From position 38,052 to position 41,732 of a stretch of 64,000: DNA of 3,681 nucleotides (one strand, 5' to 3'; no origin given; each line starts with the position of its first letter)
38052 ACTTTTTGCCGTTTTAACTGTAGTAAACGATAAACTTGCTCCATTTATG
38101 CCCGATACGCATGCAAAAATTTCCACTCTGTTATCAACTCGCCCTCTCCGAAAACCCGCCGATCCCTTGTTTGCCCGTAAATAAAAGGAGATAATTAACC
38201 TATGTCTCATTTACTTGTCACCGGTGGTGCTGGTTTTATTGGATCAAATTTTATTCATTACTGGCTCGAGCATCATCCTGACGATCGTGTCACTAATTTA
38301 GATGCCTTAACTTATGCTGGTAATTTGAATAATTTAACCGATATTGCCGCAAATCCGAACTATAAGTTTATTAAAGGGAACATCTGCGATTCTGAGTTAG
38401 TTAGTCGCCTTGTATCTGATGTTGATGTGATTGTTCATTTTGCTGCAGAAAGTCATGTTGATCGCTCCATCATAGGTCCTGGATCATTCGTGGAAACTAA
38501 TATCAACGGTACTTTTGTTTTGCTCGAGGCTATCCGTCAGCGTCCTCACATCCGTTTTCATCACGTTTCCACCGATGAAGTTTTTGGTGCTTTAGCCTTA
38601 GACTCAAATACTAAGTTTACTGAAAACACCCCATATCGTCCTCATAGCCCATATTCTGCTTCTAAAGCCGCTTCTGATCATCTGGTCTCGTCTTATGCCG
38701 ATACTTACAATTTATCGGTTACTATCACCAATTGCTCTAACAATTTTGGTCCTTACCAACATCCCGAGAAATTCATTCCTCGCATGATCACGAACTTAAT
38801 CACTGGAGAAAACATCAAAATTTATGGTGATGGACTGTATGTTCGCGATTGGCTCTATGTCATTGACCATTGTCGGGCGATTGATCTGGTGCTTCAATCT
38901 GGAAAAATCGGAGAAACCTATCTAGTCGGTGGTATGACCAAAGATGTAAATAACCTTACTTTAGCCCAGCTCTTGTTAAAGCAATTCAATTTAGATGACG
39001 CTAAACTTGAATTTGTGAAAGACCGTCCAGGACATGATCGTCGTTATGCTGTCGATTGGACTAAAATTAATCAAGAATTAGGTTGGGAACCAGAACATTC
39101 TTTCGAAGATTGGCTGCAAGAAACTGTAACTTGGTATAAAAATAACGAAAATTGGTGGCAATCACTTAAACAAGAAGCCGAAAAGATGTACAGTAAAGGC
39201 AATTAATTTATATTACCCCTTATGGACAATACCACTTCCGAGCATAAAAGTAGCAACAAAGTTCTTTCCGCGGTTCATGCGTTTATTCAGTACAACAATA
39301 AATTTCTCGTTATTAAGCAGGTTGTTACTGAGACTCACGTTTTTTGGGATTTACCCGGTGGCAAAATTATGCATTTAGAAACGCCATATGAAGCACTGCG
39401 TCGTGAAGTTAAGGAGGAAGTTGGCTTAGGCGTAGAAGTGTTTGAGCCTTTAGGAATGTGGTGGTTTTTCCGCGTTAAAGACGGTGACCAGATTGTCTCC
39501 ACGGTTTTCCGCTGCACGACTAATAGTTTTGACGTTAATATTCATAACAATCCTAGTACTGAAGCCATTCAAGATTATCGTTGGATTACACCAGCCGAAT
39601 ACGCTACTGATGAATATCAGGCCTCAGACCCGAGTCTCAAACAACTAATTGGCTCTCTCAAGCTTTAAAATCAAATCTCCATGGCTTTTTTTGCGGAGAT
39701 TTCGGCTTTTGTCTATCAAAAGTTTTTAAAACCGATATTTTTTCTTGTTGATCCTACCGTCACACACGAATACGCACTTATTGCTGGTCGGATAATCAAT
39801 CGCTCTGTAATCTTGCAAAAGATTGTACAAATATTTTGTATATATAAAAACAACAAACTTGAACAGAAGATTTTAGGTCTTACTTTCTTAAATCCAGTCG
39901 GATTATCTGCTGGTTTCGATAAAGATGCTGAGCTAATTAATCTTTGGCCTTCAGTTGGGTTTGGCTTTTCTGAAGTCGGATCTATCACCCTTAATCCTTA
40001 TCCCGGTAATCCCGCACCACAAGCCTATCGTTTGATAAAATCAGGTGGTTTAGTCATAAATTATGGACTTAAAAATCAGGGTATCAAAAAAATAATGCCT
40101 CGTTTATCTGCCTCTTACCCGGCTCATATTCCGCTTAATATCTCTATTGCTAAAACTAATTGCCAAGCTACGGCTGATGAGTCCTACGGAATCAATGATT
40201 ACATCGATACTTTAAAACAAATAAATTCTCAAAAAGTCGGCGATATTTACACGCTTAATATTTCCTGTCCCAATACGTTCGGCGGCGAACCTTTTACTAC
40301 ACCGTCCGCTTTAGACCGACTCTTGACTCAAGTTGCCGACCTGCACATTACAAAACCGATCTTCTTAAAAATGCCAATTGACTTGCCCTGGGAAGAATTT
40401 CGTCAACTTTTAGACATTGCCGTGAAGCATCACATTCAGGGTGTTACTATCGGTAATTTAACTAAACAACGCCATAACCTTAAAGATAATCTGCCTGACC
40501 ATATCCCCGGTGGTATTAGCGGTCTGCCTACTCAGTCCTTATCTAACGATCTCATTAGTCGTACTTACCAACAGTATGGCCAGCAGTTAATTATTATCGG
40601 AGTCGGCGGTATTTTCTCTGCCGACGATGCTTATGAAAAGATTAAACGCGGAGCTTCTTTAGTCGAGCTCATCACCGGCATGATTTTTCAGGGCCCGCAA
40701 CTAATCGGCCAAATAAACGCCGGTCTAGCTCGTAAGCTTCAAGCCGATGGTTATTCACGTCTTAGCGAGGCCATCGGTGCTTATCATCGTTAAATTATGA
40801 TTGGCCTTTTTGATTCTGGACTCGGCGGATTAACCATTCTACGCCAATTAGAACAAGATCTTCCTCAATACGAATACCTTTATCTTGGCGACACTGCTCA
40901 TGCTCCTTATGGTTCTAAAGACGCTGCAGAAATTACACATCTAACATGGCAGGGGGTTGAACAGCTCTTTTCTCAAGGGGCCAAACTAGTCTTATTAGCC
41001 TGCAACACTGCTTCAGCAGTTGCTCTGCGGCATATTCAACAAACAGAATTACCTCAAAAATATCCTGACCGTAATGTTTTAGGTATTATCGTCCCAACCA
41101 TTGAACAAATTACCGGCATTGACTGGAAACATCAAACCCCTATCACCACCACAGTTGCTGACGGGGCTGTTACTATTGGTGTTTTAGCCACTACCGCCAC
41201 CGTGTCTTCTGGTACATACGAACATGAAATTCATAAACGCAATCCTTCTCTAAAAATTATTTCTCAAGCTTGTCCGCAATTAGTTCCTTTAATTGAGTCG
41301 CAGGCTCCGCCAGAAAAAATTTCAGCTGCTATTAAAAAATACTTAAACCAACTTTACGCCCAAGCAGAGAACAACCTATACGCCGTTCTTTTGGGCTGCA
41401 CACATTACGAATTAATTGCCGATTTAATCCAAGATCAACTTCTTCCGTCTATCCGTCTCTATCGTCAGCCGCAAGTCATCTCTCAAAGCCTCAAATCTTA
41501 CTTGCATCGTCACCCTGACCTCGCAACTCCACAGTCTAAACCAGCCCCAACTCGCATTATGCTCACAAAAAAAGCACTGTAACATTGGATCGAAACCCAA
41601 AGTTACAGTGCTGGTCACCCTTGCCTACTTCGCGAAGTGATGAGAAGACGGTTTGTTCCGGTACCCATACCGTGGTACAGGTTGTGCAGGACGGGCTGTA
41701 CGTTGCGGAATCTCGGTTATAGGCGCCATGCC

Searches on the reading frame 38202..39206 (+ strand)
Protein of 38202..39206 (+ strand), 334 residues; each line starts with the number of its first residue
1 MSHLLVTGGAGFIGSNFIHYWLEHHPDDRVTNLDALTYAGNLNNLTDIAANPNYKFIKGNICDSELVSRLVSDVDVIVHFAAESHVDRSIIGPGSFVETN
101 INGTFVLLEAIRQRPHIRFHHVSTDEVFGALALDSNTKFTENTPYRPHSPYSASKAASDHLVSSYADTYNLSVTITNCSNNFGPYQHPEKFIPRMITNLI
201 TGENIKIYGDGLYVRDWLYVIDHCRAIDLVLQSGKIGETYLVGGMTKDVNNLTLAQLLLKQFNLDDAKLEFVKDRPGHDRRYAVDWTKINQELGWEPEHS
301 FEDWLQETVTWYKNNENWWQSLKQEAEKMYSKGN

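Call 75: search_protein_families(library=pfam, proteins=[window:38202-39206:+], max_evalue=0.0001)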
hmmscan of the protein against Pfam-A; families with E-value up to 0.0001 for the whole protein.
window:38202-39206:+ (334 aa): 6 families
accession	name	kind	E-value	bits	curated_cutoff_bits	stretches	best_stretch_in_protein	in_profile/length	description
PF16363.11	GDP_Man_Dehyd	-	1e-83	282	27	1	5-308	1-332/332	GDP-mannose 4,6 dehydratase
PF01370.27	Epimerase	-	1.4e-66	224.8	20.9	1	5-243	2-240/240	NAD dependent epimerase/dehydratase family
PF01073.25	3Beta_HSD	-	3.6e-17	62.7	22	1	5-220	1-218/280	3-beta hydroxysteroid dehydrogenase/isomerase family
PF07993.18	NAD_binding_4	-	1.8e-15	57.2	20.1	1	6-180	1-206/258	Male sterility protein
PF02719.21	Polysacc_synt_2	-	1.4e-11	44.6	20.2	1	4-138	1-142/293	Polysaccharide biosynthesis protein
PF04321.23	RmlD_sub_bind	-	3.2e-11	43.3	27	1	3-213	2-181/287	RmlD substrate binding domain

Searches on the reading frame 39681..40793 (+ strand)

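Call 75: search_protein_families(library=pfam, proteins=[window:39681-40793:+], max_evalue=0.0001)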
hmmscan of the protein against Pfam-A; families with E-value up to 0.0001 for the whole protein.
window:39681-40793:+ (370 aa): 1 family
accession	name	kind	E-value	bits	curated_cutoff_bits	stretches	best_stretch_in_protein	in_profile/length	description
PF01180.27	DHO_dh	-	1.1e-61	209.1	27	1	60-353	2-291/291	Dihydroorotate dehydrogenase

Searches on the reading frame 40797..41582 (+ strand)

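Call 75: search_protein_families(library=pfam, proteins=[window:40797-41582:+], max_evalue=0.0001)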
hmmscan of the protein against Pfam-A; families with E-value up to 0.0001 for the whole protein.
window:40797-41582:+ (261 aa): 1 family
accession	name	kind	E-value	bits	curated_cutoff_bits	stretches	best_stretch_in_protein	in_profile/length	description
PF01177.27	Asp_Glu_race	-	1.7e-11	44.8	31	1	14-215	16-196/211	Asp/Glu/Hydantoin racemase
